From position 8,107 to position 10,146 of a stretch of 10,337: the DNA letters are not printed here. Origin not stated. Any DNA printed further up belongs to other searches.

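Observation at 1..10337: Triplicated flavoprotein + CCG Fe-S module cluster joined to a desaturase-like enzyme, a c-type cytochrome and a membrane protein: candidate undescribed membrane redox system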

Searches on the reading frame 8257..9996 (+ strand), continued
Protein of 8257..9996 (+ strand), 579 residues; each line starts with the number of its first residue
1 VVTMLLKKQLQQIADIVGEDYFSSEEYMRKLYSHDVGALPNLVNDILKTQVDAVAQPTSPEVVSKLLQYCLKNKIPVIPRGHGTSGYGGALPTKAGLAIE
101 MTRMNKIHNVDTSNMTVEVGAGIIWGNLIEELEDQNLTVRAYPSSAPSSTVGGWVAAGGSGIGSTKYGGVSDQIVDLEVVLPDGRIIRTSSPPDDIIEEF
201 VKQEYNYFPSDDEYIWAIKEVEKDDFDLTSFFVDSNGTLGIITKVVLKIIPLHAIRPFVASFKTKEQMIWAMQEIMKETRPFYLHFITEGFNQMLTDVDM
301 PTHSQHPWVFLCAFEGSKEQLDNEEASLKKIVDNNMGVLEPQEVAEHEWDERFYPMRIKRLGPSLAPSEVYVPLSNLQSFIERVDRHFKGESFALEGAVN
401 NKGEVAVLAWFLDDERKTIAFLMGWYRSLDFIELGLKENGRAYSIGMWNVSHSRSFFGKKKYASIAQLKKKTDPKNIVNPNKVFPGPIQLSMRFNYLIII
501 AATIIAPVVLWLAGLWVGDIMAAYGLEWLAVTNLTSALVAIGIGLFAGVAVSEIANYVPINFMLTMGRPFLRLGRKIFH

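Call 16: search_solved_structures(query=L001:527-2023:+, max_evalue=1e-10, show_alignments=3)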
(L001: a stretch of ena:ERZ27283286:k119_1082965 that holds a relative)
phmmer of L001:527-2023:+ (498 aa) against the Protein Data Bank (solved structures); distinct sequences matched with E-value up to 1e-10: 10.
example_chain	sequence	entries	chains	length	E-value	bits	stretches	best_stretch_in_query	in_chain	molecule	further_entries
8jdc_A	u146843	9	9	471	7.5e-23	84.6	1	67-465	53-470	Probable D-lactate dehydrogenase, mitochondrial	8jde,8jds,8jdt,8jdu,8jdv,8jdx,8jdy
8jdb_A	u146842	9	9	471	7.7e-23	84.5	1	67-465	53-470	Probable D-lactate dehydrogenase, mitochondrial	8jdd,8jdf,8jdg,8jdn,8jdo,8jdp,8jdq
2uuu_A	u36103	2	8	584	2e-22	83.1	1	66-276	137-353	ALKYLDIHYDROXYACETONEPHOSPHATE SYNTHASE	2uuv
4bby_A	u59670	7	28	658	1.1e-20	77.4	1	41-281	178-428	ALKYLDIHYDROXYACETONEPHOSPHATE SYNTHASE, PEROXISOMAL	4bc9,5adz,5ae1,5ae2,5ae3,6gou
4bca_A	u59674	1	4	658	1.1e-20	77.4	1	41-281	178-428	ALKYLDIHYDROXYACETONEPHOSPHATE SYNTHASE, PEROXISOMAL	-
4bc7_A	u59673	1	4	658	2.7e-20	76.2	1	41-280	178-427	ALKYLDIHYDROXYACETONEPHOSPHATE SYNTHASE, PEROXISOMAL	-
6v42_A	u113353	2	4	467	2.9e-16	62.8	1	67-252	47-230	FAD/FMN-containing dehydrogenase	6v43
7qh2_C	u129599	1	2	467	5.7e-16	61.9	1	68-466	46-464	Lactate dehydrogenase (NAD(+),ferredoxin) subunit LctD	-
9qgz_A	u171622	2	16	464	3e-14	56.2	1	61-275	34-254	Glycolate oxidase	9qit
3pm9_A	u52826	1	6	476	6.6e-13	51.8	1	67-265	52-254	Putative oxidoreductase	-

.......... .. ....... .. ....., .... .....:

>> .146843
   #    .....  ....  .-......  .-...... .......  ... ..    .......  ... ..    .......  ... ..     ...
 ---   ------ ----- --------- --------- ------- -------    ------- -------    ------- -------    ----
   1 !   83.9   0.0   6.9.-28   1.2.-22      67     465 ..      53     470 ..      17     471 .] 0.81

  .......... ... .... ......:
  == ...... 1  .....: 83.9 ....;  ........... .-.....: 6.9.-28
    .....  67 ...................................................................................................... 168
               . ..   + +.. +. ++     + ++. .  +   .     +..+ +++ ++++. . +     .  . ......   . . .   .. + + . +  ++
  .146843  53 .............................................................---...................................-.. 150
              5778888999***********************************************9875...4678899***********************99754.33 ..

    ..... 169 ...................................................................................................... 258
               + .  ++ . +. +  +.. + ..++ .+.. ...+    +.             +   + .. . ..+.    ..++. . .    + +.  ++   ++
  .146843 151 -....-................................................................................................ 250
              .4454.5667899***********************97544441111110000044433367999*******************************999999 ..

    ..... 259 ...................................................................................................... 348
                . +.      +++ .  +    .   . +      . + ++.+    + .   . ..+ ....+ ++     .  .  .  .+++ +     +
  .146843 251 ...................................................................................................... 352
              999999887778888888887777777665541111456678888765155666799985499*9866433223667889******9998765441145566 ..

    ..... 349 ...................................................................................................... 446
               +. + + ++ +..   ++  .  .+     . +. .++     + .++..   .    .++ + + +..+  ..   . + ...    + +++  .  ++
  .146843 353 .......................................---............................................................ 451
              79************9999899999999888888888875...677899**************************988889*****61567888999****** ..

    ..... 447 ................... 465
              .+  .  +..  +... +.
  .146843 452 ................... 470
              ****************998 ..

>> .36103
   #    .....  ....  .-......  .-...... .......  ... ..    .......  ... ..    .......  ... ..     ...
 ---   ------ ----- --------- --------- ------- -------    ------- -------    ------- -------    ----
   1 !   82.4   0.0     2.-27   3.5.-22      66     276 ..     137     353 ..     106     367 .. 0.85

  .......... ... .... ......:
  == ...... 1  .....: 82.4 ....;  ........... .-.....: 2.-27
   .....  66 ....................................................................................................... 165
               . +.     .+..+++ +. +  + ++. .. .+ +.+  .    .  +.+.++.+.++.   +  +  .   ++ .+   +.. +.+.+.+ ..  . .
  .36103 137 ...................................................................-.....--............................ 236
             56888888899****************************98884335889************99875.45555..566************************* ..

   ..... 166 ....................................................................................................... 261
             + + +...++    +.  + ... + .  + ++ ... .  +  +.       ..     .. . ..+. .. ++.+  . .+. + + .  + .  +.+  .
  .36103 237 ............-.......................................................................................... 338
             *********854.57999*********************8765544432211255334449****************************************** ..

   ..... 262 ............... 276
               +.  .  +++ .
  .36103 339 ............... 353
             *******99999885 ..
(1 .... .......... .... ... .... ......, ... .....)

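Call 17: search_protein_families(library=pfam, proteins=[L001:8296-8793:+, L002:8298-8795:+, L001:7654-8292:+, L002:7661-8290:+], max_evalue=10)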
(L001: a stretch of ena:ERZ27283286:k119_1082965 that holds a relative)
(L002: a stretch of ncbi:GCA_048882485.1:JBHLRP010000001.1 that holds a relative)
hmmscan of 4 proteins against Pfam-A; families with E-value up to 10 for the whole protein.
L001:8296-8793:+ (165 aa): 1 family
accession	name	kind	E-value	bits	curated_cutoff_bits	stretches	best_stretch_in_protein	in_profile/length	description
PF09990.14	DUF2231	-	0.04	14.4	26.4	1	2-136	3-121/139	Predicted membrane protein (DUF2231)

L002:8298-8795:+ (165 aa): 1 family
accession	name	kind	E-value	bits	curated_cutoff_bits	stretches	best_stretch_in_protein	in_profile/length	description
PF09990.14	DUF2231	-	0.023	15.2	26.4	1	2-149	3-132/139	Predicted membrane protein (DUF2231)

L001:7654-8292:+ (212 aa): 1 family
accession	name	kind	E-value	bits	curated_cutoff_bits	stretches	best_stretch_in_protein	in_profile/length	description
PF19246.4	DUF5894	-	0.17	11.9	25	1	76-100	25-49/57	Family of unknown function (DUF5894)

L002:7661-8290:+ (209 aa): 2 families
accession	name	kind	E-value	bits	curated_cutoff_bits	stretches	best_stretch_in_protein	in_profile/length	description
PF18895.5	T4SS_pilin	-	0.015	15.8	26.6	1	170-202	2-33/71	Type IV secretion system pilin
PF01521.26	Fe-S_biosyn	-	0.049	14.3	26.3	1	46-103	3-58/110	Iron-sulphur cluster biosynthesis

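Call 46: search_protein_families(library=pfam, proteins=[L002:16422-16829:+], max_evalue=10)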
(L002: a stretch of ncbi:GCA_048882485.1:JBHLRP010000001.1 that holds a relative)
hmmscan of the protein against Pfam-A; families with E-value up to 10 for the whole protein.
L002:16422-16829:+ (135 aa): 1 family
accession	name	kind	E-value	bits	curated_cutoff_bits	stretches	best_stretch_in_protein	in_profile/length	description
PF09843.14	DUF2070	-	0.048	12.4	30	1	13-113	37-132/561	Predicted membrane protein (DUF2070)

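Call 65: search_protein_representatives(protein=window:8257-9996:+)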
Query: 579 residues. Proteins with E-value up to 0.001 (for the whole library): 15550; up to 1e-10: 4924; up to 1e-30: 328. The best 150 are listed.
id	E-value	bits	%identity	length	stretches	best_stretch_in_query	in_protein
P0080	2.1e-224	762.7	57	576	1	4-578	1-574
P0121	3.5e-115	402.1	44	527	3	227-500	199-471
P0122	1.1e-102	360.9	33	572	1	7-579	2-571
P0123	4.8e-90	319.1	39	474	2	228-488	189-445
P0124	7.0e-88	312.0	37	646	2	6-189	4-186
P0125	3.4e-87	309.7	35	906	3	9-190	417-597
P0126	6.1e-85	302.3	38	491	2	230-506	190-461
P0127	2.6e-84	300.2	38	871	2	25-189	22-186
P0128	6.8e-84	298.8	37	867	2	234-489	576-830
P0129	6.8e-84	298.8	37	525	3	221-538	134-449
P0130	4.8e-82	292.7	35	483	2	8-192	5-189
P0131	1.1e-81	291.6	36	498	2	8-188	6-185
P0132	2.6e-80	287.0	59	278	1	357-579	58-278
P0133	4.0e-77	276.5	32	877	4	11-191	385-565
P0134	4.1e-77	276.4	37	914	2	12-191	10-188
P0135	8.5e-77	275.4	41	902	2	20-188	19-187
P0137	1.8e-75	271.0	35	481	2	12-189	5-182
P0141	8.6e-74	265.5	33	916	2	7-184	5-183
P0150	2.9e-69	250.5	36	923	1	11-487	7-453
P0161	1.8e-65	238.0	35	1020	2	13-185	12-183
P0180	3.1e-61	224.0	41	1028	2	22-185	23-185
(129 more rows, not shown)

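Call 67: list_cluster_members(proteins=[P0121, P0123, P0125, P0130, P0135, P0141, P0150, P0161, P0180, P0137])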
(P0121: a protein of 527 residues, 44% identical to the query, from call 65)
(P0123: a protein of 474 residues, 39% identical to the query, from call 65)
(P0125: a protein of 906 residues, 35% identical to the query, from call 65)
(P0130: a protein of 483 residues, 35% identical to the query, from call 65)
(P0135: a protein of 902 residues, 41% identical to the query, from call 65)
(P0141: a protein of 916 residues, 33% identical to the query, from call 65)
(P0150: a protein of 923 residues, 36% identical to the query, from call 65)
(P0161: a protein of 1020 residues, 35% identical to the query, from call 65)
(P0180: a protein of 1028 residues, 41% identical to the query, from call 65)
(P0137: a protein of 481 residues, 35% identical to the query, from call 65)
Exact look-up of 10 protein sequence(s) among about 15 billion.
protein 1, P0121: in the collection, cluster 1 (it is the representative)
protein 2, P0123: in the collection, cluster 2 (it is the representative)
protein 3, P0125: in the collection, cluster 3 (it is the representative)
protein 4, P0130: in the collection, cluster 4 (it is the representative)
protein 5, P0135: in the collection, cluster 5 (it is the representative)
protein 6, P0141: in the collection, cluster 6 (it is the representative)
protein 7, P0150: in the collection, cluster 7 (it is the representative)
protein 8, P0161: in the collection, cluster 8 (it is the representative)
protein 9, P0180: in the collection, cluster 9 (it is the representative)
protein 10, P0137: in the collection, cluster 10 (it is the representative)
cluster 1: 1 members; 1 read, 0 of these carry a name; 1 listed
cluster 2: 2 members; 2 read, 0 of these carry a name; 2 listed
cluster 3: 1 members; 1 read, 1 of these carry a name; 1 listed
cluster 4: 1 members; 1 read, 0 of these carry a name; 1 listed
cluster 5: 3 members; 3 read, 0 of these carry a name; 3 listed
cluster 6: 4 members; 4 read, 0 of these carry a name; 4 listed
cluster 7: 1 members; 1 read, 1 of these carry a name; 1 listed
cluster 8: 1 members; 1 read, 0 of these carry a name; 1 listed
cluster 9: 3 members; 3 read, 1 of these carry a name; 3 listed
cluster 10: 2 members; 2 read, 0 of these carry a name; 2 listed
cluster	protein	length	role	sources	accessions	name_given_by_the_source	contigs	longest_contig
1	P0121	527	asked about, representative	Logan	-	-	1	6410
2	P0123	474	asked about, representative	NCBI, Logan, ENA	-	-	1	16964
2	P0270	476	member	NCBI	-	-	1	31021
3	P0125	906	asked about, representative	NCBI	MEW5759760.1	MAG: FAD-binding oxidoreductase [Candidatus Thermoplasmatota archaeon]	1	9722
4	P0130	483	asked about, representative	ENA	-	-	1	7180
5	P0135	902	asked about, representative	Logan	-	-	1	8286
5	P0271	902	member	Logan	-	-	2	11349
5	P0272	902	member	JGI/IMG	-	-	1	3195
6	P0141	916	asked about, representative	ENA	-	-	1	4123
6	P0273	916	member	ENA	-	-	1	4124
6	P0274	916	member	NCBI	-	-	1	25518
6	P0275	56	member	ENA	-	-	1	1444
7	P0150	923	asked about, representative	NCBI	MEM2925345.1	MAG: FAD-binding and (Fe-S)-binding domain-containing protein [Methanocellales archaeon]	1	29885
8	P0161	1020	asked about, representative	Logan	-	-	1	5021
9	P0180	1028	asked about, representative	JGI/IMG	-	-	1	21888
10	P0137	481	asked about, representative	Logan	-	-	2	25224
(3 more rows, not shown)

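Call 90: find_encoding_contigs(protein=P0123, flank=6000, max_places=2)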
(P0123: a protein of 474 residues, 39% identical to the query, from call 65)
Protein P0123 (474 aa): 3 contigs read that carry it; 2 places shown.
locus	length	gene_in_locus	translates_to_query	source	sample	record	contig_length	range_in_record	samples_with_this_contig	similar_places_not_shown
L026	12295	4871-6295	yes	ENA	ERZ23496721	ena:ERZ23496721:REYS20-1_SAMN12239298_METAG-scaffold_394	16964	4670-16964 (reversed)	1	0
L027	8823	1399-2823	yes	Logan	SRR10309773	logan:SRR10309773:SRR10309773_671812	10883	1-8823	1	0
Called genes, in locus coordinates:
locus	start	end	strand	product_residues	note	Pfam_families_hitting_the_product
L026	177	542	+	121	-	-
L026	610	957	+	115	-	-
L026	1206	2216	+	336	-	-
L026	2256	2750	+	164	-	PF04008:Adenosine_kin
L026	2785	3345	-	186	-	PF01066:CDP-OH_P_transf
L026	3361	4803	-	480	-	PF20695:UbiD_N, PF01977:UbiD, PF20696:UbiD_C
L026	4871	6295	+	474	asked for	PF01565:FAD_binding_4, PF02913:FAD-oxidase_C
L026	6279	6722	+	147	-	PF14539:DUF4442 (faint), PF03061:4HBT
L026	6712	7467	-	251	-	PF01261:AP_endonuc_2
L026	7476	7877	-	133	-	PF01877:RNA_binding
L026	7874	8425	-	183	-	PF13238:AAA_18, PF13207:AAA_17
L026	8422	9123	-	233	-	-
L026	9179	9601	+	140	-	PF04545:Sigma70_r4, PF08281:Sigma70_r4_2 (weak), PF14601:TFX_C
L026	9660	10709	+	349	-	PF01259:SAICAR_synt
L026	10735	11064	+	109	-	-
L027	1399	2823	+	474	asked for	PF01565:FAD_binding_4, PF02913:FAD-oxidase_C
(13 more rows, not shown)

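Call 91: find_encoding_contigs(protein=P0121, flank=6000, max_places=1)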
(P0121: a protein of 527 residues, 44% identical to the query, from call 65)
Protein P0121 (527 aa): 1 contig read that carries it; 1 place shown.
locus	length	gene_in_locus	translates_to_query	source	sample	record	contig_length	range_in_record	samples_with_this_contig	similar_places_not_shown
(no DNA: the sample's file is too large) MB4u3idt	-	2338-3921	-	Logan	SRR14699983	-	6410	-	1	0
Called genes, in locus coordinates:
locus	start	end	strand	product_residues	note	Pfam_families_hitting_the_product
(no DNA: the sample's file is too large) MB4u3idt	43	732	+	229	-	PF00173:Cyt-b5 (weak), PF09990:DUF2231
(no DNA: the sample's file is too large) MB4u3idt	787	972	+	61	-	-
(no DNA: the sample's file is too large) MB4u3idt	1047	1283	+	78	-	PF02915:Rubrerythrin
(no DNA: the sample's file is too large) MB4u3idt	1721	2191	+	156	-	-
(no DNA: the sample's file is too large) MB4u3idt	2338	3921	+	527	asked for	PF01565:FAD_binding_4, PF02913:FAD-oxidase_C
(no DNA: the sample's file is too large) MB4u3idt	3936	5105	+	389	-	PF13237:Fer4_10 (weak), PF13183:Fer4_8, PF13534:Fer4_17, PF02754:CCG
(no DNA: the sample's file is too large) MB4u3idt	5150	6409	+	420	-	?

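Call 92: find_encoding_contigs(protein=P0137, flank=6000, max_places=1)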
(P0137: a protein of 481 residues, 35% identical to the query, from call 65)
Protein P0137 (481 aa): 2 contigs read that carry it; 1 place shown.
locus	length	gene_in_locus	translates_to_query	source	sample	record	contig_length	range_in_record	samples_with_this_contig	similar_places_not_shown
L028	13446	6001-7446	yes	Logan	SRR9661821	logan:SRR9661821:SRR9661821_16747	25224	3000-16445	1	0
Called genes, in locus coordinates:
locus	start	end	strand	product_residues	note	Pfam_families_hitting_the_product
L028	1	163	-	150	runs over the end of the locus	PF04545:Sigma70_r4 (faint), PF08281:Sigma70_r4_2 (faint), PF12840:HTH_20 (weak), PF13404:HTH_AsnC-type, PF13412:HTH_24, PF12802:MarR_2 (weak), PF01037:AsnC_trans_reg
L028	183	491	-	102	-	PF04077:DsrH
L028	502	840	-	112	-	PF02635:DsrE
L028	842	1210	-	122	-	PF02635:DsrE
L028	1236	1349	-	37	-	-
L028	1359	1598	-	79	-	PF01206:TusA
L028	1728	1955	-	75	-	-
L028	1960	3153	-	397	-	PF00890:FAD_binding_2 (faint), PF01266:DAO (faint), PF01494:FAD_binding_3 (faint), PF03486:HI0933_like (weak), PF05834:Lycopene_cycl, PF12831:FAD_oxidored (weak), PF13450:NAD_binding_8 (weak), PF22578:GGR_cat, +2 more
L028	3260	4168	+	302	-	PF01040:UbiA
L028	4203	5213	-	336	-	PF00348:polyprenyl_synt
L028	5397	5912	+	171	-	-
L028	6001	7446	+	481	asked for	PF01565:FAD_binding_4, PF02913:FAD-oxidase_C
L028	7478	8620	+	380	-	PF13183:Fer4_8, PF13534:Fer4_17, PF02754:CCG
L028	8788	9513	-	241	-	PF01209:Ubie_methyltran, PF13489:Methyltransf_23, PF06325:PrmA (weak), PF13649:Methyltransf_25, PF13847:Methyltransf_31, PF08241:Methyltransf_11, PF08242:Methyltransf_12, PF20922:Anamorsin_N (weak)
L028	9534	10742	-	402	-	PF07690:MFS_1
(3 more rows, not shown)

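Call 93: find_encoding_contigs(protein=P0126, flank=6000, max_places=1)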
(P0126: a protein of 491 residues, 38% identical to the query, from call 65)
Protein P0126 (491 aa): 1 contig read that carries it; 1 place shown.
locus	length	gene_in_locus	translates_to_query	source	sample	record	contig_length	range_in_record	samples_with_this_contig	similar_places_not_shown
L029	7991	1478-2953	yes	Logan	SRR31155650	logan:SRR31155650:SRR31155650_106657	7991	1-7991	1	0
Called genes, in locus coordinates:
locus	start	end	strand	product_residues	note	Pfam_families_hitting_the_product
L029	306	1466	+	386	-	PF13183:Fer4_8, PF13534:Fer4_17 (weak), PF02754:CCG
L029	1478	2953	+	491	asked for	PF01565:FAD_binding_4, PF02913:FAD-oxidase_C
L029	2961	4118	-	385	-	PF00070:Pyr_redox (faint), PF01266:DAO, PF01494:FAD_binding_3 (faint), PF03486:HI0933_like (faint), PF07992:Pyr_redox_2 (weak), PF13738:Pyr_redox_3 (faint)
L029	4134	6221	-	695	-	PF13510:Fer2_4, PF00070:Pyr_redox (faint), PF00890:FAD_binding_2 (weak), PF01946:Thi4 (weak), PF03486:HI0933_like (weak), PF07992:Pyr_redox_2, PF12831:FAD_oxidored, PF04324:Fer2_BFD (weak), +4 more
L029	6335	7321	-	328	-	PF00389:2-Hacid_dh, PF02826:2-Hacid_dh_C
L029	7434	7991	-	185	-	?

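Call 94: find_encoding_contigs(protein=P0129, flank=6000, max_places=1)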
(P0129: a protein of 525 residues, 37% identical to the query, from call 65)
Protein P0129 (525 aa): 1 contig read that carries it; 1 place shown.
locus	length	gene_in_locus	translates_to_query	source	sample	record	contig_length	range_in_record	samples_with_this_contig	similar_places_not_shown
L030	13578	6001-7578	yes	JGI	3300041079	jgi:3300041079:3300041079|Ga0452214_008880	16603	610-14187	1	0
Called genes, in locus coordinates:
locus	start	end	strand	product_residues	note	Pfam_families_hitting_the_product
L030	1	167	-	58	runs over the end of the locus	PF21344:Zn_ribbon_LysW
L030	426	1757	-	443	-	PF01565:FAD_binding_4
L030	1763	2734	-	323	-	PF02754:CCG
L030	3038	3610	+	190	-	PF02778:tRNA_int_endo_N, PF01974:tRNA_int_endo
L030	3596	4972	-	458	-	PF01546:Peptidase_M20, PF07687:M20_dimer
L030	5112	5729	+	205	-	PF01498:HTH_Tnp_Tc3_2 (faint), PF13404:HTH_AsnC-type (faint), PF13412:HTH_24 (faint), PF01037:AsnC_trans_reg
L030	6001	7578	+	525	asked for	PF01565:FAD_binding_4, PF02913:FAD-oxidase_C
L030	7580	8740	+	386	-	PF13237:Fer4_10 (weak), PF13183:Fer4_8, PF13534:Fer4_17 (weak), PF02754:CCG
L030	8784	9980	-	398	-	PF01494:FAD_binding_3 (faint), PF03486:HI0933_like (weak), PF07992:Pyr_redox_2 (faint), PF00890:FAD_binding_2 (weak), PF01266:DAO (faint), PF05834:Lycopene_cycl (faint), PF12831:FAD_oxidored (weak), PF22578:GGR_cat, +1 more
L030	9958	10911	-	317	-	PF00348:polyprenyl_synt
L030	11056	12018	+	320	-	PF01040:UbiA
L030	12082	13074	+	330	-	PF13302:Acetyltransf_3 (faint), PF13508:Acetyltransf_7 (faint), PF00583:Acetyltransf_1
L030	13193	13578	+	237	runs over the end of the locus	-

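Call 98: search_protein_families(library=ncbifam, proteins=[L001:11780-12493:+], max_evalue=0.00001)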
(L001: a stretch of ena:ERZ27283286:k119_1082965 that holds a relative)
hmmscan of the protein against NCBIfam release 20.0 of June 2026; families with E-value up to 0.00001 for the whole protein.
L001:11780-12493:+ (237 aa): 182 families (the best 25 are shown)
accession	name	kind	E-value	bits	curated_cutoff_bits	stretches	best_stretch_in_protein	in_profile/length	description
TIGR01188.1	drrA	subfamily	5.2e-53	180.3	312.45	1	25-233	2-211/302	daunorubicin resistance ABC transporter, ATP-binding protein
TIGR03864.1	PQQ_ABC_ATP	hypoth_equivalog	5.2e-47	160.3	302.25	1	17-233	2-219/236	ABC transporter, ATP-binding subunit, PQQ-dependent alcohol dehydrogenase system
TIGR03522.1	GldA_ABC_ATP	equivalog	1.6e-40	139.4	402.6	1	17-232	3-218/301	gliding motility-associated ABC transporter ATP-binding subunit GldA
NF033858.1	ABC2_perm_RbbA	equivalog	2.5e-39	134.9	1050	1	11-205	261-457/909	ribosome-associated ATPase/putative transporter RbbA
NF010060.0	PRK13537.1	equivalog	5e-35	120.9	521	1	10-214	9-214/314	nodulation factor ABC transporter ATP-binding protein NodI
TIGR01189.1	ccmA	equivalog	1.5e-34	119.5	131.6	1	18-205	2-186/198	heme ABC exporter ATP-binding protein CcmA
NF010059.0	PRK13536.1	equivalog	4.4e-33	114.5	549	1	10-223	37-251/342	nodulation factor ABC transporter ATP-binding protein NodI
NF010061.0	PRK13538.1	equivalog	1e-32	113.3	195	1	14-206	3-193/211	cytochrome c biogenesis heme-transporting ATPase CcmA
TIGR02857.1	CydD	equivalog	2.8e-31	109.1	435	1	13-212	318-523/529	thiol reductant ABC exporter subunit CydD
TIGR01288.1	nodI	equivalog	3.8e-31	108.2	424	1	16-220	4-209/303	nodulation factor ABC transporter ATP-binding protein NodI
TIGR04406.1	LPS_export_lptB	equivalog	1.2e-30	106.5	240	1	17-228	2-217/239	LPS export ABC transporter ATP-binding protein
TIGR02315.1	ABC_phnC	equivalog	2.1e-30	105.9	266.1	1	18-234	3-234/243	phosphonate ABC transporter ATP-binding protein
TIGR00968.1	3a0106s01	subfamily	2.6e-30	105.7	342.75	1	19-226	3-211/237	sulfate ABC transporter ATP-binding protein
TIGR00972.1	3a0107s01c2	equivalog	3.4e-30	105.2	343.2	1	17-229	2-226/248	phosphate ABC transporter ATP-binding protein PstB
TIGR03375.1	type_I_sec_LssB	subfamily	9.8e-30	103.4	693.1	1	21-230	470-685/696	type I secretion system permease/ATPase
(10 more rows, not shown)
